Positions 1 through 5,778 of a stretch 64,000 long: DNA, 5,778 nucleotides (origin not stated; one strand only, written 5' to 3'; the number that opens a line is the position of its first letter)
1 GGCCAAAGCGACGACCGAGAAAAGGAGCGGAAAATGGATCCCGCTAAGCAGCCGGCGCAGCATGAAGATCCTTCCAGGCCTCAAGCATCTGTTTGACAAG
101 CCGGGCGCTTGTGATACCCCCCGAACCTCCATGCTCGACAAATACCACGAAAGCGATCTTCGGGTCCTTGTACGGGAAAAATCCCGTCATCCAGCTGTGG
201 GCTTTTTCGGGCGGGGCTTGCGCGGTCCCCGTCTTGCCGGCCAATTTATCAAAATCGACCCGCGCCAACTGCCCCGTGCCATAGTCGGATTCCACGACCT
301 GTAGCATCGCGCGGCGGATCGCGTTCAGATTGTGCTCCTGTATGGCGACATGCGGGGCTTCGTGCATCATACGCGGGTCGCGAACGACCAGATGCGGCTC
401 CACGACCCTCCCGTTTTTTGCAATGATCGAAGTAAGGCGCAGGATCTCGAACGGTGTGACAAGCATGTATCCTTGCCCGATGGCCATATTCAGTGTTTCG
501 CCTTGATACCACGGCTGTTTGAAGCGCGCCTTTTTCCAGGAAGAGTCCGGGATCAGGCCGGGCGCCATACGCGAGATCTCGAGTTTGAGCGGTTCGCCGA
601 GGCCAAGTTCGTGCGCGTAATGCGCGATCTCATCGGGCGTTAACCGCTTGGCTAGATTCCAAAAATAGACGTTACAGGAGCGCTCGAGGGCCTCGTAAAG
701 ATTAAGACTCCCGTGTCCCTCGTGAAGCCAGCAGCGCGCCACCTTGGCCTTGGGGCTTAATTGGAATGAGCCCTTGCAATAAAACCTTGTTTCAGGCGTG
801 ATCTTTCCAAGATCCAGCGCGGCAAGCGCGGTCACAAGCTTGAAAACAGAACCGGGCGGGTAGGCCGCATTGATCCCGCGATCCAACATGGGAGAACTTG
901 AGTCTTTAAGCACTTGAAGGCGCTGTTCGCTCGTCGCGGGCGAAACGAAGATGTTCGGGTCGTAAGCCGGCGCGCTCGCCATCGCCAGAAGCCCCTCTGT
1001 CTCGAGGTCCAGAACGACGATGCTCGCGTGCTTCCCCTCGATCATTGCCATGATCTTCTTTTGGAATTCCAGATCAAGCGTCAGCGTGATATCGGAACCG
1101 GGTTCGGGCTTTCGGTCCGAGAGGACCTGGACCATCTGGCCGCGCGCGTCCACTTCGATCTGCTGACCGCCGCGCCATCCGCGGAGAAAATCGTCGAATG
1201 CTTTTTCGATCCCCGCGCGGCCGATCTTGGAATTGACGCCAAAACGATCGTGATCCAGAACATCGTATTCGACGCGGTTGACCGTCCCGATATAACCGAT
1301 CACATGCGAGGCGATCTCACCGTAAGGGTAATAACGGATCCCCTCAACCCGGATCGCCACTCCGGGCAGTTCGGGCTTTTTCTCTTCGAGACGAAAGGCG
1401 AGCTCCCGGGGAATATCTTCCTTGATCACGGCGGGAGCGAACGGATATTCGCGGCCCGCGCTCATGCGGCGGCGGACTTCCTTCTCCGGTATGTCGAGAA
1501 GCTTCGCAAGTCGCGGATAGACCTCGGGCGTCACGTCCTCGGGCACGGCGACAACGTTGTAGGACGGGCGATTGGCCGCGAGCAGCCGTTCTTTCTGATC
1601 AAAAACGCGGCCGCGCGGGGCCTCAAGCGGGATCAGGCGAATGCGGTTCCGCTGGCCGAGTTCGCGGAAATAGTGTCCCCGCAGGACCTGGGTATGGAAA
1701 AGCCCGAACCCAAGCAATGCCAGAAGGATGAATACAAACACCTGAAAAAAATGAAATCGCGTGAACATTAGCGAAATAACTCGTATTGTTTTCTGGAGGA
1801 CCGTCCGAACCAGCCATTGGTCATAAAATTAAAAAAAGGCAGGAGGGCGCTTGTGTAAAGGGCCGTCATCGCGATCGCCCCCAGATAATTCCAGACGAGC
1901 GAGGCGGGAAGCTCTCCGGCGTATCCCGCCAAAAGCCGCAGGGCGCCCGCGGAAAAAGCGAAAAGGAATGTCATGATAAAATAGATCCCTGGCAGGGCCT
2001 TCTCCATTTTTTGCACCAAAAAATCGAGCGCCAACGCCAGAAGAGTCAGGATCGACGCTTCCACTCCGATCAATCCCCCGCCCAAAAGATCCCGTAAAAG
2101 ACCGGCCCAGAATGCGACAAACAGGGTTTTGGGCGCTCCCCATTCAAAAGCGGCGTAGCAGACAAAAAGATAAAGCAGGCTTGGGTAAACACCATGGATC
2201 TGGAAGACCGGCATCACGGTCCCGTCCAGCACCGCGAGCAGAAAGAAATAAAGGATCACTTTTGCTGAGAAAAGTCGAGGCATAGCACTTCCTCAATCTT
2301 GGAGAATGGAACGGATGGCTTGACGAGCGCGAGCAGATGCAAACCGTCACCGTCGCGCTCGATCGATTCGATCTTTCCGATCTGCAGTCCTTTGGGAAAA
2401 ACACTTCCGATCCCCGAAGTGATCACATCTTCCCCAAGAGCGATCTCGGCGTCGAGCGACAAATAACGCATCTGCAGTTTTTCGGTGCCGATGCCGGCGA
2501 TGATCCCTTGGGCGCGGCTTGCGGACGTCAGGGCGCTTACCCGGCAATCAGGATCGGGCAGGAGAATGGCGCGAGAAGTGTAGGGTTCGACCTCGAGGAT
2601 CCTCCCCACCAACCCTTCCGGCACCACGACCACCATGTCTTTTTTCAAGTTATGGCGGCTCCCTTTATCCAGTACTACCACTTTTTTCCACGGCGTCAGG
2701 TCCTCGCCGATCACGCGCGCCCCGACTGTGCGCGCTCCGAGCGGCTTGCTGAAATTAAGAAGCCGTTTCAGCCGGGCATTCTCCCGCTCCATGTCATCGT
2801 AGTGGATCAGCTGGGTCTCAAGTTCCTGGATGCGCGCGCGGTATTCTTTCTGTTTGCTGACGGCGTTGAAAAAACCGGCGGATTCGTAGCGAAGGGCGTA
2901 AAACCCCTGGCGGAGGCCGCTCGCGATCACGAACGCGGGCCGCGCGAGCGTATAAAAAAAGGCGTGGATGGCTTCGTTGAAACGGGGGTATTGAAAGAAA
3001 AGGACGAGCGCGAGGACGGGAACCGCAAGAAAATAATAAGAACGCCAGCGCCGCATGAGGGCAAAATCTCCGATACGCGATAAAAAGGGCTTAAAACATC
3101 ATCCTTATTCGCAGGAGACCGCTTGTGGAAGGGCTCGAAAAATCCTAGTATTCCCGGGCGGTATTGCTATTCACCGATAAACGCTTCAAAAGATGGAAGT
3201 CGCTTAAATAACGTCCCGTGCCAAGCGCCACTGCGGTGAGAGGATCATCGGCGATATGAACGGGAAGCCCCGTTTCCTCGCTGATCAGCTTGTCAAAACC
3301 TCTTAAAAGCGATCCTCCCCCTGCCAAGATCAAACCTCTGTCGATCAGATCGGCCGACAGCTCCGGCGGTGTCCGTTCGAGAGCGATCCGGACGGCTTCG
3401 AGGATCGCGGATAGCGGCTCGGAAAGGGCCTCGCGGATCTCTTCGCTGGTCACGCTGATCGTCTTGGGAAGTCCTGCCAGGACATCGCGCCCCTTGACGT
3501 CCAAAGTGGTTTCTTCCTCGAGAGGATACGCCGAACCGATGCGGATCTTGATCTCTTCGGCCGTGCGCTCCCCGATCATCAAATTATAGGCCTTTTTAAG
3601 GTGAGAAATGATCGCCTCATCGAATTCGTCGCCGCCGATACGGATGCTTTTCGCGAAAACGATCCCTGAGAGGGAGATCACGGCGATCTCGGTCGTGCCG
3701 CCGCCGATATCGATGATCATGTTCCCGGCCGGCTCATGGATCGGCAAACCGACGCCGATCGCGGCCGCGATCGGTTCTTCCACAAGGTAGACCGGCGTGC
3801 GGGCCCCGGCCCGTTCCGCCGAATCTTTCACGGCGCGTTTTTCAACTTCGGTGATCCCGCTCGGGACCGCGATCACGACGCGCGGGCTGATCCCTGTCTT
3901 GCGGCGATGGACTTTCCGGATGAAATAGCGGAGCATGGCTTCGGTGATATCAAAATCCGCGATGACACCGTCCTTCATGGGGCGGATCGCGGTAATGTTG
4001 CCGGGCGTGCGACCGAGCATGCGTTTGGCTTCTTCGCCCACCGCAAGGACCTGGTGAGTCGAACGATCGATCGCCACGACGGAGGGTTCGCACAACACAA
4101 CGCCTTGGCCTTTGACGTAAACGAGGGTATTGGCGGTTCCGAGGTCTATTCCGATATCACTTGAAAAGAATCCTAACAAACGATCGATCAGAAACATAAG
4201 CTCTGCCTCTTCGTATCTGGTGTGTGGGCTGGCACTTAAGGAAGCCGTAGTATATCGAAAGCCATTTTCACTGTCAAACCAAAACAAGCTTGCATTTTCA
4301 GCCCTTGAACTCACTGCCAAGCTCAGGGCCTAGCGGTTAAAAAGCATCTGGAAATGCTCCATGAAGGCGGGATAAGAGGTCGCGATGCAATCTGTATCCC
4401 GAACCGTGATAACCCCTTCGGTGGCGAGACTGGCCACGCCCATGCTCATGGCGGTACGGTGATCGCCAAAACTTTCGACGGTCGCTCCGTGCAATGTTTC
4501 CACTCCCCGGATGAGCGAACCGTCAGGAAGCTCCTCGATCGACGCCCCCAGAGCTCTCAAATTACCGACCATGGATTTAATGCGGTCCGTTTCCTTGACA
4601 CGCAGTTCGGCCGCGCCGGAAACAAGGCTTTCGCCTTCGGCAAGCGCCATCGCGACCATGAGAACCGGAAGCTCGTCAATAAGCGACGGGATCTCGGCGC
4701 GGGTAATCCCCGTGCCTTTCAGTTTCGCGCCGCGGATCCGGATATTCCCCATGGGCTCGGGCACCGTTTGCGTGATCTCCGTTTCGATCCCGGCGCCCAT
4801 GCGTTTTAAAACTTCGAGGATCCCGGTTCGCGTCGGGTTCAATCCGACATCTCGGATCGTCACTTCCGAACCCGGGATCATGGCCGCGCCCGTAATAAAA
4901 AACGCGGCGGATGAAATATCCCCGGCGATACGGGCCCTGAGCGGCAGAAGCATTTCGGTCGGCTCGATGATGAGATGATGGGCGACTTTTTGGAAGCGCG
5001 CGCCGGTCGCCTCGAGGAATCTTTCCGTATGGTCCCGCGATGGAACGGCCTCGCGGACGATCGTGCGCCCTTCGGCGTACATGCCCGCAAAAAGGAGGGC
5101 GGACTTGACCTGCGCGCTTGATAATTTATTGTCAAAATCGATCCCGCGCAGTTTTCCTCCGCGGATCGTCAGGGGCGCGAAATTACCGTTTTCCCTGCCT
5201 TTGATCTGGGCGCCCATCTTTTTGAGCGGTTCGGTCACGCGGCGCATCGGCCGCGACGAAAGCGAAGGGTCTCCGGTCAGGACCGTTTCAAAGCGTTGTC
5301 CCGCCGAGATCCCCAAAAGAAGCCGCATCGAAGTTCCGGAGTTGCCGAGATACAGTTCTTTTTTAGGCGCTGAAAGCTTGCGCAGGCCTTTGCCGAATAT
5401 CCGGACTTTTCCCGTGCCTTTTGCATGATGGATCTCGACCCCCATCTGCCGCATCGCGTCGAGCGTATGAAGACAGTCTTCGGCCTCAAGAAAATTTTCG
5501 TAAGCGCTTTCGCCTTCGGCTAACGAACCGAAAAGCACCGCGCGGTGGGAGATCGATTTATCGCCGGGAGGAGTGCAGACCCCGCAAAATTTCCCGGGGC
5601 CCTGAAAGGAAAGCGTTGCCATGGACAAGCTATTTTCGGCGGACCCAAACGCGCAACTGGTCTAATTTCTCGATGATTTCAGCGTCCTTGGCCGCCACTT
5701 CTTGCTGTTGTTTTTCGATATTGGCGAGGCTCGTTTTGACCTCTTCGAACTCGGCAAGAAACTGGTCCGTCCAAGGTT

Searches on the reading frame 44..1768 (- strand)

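Call 29: search_protein_families(library=pfam, proteins=[window:44-1768:-], max_evalue=0.00001)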
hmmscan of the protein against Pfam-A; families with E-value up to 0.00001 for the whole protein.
window:44-1768:- (574 aa): 2 families
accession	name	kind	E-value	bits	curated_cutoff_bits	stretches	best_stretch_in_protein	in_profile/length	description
PF00905.27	Transpeptidase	-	4.4e-58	197.3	22.1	1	249-563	2-299/299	Penicillin binding protein transpeptidase domain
PF03717.20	PBP_dimer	-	4.8e-43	148.1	24.4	1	48-215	2-178/180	Penicillin-binding Protein dimerisation domain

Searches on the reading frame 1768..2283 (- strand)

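Call 29: search_protein_families(library=pfam, proteins=[window:1768-2283:-], max_evalue=0.00001)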
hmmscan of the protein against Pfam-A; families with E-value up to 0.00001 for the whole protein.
window:1768-2283:- (171 aa): 1 family
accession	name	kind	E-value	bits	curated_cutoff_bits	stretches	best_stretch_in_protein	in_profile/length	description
PF04093.17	MreD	-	1.1e-08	35.8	24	1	7-132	7-134/158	rod shape-determining protein MreD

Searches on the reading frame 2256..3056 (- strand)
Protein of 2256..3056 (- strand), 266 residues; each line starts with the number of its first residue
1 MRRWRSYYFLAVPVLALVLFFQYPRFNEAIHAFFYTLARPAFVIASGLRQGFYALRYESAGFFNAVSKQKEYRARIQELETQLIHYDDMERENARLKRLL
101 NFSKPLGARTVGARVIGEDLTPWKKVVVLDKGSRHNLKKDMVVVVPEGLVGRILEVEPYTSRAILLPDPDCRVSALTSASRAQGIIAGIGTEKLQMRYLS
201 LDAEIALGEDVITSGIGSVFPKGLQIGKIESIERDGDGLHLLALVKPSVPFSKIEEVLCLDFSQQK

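Call 29: search_protein_families(library=pfam, proteins=[window:2256-3056:-], max_evalue=0.00001)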
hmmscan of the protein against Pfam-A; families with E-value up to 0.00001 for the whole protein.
window:2256-3056:- (266 aa): 1 family
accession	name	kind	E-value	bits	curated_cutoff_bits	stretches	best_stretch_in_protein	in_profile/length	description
PF04085.20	MreC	-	4.5e-41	140.5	28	1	115-259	1-145/147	Rod shape-determining protein MreC, barrel core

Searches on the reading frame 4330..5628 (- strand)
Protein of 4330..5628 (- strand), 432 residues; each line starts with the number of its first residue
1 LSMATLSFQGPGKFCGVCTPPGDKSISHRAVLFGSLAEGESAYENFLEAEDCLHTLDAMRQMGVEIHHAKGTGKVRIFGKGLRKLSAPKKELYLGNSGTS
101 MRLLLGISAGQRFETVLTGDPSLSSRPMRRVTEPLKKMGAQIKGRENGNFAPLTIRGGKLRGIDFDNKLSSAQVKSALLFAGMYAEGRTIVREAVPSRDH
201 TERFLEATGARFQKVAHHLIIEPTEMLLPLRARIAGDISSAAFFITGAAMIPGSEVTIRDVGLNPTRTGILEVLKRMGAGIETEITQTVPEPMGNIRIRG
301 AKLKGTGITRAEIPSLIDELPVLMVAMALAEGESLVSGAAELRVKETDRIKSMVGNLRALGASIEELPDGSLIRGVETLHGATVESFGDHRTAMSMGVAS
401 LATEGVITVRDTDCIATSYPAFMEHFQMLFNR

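Call 29: search_protein_families(library=pfam, proteins=[window:4330-5628:-], max_evalue=0.00001)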
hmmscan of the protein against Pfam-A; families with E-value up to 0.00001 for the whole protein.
window:4330-5628:- (432 aa): 1 family
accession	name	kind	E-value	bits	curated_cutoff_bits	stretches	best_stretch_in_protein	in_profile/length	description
PF00275.25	EPSP_synthase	-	4.1e-121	405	22.8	1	10-425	3-416/417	EPSP synthase (3-phosphoshikimate 1-carboxyvinyltransferase)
